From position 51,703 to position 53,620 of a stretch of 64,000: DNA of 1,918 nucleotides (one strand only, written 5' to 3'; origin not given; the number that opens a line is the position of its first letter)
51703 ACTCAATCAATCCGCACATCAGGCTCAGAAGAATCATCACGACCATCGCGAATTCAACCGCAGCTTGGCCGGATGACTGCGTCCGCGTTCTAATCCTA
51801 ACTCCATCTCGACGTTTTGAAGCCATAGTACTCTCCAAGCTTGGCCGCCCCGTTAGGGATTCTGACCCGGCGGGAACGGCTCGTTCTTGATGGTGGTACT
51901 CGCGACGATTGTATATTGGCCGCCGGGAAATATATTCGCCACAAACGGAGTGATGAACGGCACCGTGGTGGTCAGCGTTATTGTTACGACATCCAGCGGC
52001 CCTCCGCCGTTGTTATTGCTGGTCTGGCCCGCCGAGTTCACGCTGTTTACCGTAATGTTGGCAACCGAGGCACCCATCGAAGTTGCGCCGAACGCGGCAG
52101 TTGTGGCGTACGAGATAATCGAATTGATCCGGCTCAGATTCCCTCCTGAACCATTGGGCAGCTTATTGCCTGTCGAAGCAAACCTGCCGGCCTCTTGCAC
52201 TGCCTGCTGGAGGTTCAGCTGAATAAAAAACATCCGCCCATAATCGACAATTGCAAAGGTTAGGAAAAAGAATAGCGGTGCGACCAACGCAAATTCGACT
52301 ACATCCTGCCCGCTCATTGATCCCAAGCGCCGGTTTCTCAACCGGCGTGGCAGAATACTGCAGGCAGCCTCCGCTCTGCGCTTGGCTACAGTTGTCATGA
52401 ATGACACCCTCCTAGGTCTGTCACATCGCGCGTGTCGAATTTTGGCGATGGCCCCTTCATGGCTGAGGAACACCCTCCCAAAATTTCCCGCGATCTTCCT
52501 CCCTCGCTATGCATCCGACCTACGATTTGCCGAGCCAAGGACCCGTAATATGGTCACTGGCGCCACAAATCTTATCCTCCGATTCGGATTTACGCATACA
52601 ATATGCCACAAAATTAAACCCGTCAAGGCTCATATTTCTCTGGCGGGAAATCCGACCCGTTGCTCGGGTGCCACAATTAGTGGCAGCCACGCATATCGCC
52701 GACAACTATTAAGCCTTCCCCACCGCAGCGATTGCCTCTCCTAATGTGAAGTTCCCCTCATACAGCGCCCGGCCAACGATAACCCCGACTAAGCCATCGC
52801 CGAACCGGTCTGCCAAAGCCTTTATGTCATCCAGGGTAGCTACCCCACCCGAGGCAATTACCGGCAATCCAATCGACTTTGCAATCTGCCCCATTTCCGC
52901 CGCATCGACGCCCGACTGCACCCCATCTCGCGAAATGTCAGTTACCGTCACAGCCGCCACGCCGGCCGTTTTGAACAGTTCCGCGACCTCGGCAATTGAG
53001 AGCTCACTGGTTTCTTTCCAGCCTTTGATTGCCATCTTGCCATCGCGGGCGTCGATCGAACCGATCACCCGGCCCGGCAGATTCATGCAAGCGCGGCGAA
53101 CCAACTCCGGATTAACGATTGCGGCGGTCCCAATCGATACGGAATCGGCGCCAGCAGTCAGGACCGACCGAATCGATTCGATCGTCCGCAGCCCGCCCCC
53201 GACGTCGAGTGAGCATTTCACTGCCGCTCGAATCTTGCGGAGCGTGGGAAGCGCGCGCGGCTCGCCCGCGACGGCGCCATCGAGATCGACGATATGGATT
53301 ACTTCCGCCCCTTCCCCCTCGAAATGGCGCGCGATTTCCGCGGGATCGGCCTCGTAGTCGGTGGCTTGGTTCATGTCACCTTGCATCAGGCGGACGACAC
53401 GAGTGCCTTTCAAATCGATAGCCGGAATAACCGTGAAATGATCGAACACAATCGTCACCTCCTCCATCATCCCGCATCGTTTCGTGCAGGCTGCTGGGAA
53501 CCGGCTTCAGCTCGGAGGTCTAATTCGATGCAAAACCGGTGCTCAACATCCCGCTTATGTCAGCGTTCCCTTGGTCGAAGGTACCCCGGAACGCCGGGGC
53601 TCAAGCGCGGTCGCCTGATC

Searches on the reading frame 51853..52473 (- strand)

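Call 11: search_protein_families(library=pfam, proteins=[window:51853-52473:-], max_evalue=0.00001)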
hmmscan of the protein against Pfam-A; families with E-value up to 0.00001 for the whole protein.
window:51853-52473:- (206 aa): 1 family
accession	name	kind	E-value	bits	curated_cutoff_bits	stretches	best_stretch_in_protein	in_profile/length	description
PF07811.17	TadE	-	5.1e-15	55.8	22.9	1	55-97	1-43/43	TadE-like protein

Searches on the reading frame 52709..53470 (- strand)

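Call 11: search_protein_families(library=pfam, proteins=[window:52709-53470:-], max_evalue=0.00001)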
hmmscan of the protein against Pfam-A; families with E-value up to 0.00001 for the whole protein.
window:52709-53470:- (253 aa): 2 families
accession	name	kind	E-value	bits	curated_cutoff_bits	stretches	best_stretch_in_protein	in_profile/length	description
PF00977.27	His_biosynth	-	4.9e-72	242.5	23.6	1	14-242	2-228/228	Histidine biosynthesis protein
PF01207.24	Dus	-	1.1e-09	38.3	20.4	0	150-238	132-219/311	Dihydrouridine synthase (Dus)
